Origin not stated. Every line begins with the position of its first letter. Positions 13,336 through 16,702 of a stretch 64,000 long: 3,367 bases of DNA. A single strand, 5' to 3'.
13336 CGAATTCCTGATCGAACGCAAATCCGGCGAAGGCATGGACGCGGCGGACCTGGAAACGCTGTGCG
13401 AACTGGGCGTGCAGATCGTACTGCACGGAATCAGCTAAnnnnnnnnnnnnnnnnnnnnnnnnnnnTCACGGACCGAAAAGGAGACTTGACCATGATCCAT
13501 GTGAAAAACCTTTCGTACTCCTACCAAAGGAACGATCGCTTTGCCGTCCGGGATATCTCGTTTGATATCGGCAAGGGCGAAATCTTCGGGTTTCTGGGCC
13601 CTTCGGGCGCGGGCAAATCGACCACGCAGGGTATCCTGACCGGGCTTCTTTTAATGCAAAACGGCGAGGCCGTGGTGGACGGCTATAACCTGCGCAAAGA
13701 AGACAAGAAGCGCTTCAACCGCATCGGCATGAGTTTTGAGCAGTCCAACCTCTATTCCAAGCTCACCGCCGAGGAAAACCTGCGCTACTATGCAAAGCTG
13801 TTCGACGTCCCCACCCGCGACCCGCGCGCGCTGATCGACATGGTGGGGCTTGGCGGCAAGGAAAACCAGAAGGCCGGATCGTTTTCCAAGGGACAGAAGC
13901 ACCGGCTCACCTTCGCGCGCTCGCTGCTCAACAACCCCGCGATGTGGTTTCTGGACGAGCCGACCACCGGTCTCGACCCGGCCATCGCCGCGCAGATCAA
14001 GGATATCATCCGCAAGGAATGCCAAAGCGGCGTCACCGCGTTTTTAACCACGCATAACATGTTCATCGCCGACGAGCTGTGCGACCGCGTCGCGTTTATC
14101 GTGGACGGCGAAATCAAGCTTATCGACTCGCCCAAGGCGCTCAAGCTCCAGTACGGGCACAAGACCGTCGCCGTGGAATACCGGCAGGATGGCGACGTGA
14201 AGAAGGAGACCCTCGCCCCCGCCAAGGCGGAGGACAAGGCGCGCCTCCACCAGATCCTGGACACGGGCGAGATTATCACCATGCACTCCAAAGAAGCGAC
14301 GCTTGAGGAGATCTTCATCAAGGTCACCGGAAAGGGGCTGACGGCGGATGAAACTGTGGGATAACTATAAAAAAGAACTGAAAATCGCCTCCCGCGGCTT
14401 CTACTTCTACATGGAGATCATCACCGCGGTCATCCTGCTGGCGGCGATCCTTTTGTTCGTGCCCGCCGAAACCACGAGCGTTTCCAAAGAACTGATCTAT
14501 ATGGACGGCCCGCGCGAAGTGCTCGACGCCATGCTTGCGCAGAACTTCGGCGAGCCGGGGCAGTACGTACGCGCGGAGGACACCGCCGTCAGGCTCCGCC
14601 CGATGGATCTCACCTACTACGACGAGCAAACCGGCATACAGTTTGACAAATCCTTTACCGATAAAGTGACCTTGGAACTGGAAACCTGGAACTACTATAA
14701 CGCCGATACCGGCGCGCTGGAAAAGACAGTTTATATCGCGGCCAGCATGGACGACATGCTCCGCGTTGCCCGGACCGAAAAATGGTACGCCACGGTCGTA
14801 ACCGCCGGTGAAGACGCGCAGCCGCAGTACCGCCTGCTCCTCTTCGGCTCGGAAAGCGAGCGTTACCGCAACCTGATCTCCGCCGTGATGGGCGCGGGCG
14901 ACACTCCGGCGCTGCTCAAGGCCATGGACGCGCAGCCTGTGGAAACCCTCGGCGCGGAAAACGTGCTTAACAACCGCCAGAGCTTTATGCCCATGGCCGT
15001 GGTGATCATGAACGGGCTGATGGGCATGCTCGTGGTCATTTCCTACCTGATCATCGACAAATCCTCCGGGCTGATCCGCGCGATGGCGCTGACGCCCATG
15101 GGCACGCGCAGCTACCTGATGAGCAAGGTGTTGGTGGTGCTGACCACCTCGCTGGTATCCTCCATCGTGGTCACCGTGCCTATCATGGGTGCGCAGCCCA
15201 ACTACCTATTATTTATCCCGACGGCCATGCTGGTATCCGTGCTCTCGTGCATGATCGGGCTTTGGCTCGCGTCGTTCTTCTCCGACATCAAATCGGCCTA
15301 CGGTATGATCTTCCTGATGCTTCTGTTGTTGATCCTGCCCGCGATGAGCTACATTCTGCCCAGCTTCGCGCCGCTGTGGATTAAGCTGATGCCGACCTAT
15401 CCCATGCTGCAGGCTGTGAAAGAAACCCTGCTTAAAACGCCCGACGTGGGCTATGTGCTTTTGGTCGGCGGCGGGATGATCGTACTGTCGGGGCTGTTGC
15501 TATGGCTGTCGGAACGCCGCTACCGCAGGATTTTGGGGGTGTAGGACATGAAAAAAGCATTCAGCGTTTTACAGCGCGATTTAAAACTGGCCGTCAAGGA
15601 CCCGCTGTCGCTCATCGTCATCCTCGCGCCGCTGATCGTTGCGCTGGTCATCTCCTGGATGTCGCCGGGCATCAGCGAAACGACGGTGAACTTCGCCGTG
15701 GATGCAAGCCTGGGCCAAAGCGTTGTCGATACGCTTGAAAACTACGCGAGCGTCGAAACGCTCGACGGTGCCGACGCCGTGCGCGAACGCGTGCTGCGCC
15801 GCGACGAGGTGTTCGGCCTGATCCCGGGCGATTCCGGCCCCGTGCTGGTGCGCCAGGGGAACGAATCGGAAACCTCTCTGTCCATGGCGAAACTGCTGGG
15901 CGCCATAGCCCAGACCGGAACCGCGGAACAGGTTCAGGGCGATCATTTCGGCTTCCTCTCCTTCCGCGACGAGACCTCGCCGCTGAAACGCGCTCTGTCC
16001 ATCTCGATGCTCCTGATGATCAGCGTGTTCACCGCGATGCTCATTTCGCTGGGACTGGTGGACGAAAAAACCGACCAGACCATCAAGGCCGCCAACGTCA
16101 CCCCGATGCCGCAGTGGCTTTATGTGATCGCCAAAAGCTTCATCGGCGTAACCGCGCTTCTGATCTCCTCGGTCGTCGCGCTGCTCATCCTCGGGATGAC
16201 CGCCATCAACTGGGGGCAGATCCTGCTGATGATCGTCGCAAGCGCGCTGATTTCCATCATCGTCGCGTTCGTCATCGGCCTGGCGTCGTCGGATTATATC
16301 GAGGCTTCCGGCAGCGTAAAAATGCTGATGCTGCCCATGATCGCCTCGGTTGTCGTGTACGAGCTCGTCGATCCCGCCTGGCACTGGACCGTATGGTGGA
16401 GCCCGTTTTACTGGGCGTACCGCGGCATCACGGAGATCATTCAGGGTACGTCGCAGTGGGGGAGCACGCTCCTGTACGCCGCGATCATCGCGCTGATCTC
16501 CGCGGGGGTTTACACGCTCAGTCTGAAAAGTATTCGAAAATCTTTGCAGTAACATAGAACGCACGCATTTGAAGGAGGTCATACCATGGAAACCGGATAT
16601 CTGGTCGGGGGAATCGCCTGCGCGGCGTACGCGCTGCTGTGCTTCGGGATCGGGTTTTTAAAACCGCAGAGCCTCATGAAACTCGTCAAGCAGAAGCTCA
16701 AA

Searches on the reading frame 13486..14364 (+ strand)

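Call 100: search_protein_families(library=pfam, proteins=[window:13486-14364:+], max_evalue=0.00001)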
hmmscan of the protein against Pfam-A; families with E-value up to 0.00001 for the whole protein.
window:13486-14364:+ (292 aa): 2 families
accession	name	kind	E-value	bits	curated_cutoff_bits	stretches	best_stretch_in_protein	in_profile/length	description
PF00005.33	ABC_tran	-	1.6e-27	97.2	25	1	22-161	2-137/137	ABC transporter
PF13304.12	AAA_21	-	6.4e-10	40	27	1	116-195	221-303/304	AAA domain, putative AbiEii toxin, Type IV TA system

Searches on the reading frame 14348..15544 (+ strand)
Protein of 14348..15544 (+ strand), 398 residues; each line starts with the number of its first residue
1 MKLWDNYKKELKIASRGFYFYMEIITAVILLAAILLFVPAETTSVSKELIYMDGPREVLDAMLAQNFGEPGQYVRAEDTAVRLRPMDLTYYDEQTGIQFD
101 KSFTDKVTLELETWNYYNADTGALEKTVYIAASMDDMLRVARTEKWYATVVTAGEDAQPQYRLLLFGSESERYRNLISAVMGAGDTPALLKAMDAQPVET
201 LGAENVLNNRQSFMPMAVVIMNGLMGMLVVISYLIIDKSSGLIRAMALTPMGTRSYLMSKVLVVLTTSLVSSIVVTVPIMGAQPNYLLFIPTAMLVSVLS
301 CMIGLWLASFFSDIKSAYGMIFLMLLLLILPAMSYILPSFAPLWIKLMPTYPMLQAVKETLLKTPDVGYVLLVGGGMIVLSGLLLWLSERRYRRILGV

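Call 100: search_protein_families(library=pfam, proteins=[window:14348-15544:+], max_evalue=0.00001)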
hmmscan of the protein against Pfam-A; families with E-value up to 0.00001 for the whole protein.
window:14348-15544:+ (398 aa): 2 families
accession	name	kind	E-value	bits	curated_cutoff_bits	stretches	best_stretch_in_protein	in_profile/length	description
PF12698.13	ABC2_membrane_3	-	7.5e-14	52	31.6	1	84-386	30-346/347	ABC-2 family transporter protein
PF24686.1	FLQE3_permease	-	1.9e-07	31.4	60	1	214-393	46-225/232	Fluoroquinolones export permease protein family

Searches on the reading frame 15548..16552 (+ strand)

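Call 100: search_protein_families(library=pfam, proteins=[window:15548-16552:+], max_evalue=0.00001)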
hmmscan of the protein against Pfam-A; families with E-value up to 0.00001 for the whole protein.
window:15548-16552:+ (334 aa): 3 families
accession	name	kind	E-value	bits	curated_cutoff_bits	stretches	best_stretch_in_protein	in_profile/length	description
PF12698.13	ABC2_membrane_3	-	9.3e-20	71.4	31.6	1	22-324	4-344/347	ABC-2 family transporter protein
PF01061.29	ABC2_membrane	-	7.9e-12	45.6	26.9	1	135-297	36-209/211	ABC-2 type transporter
PF12679.13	ABC2_membrane_2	-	7.3e-07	29.2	27.2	1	8-246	4-175/283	ABC-2 family transporter protein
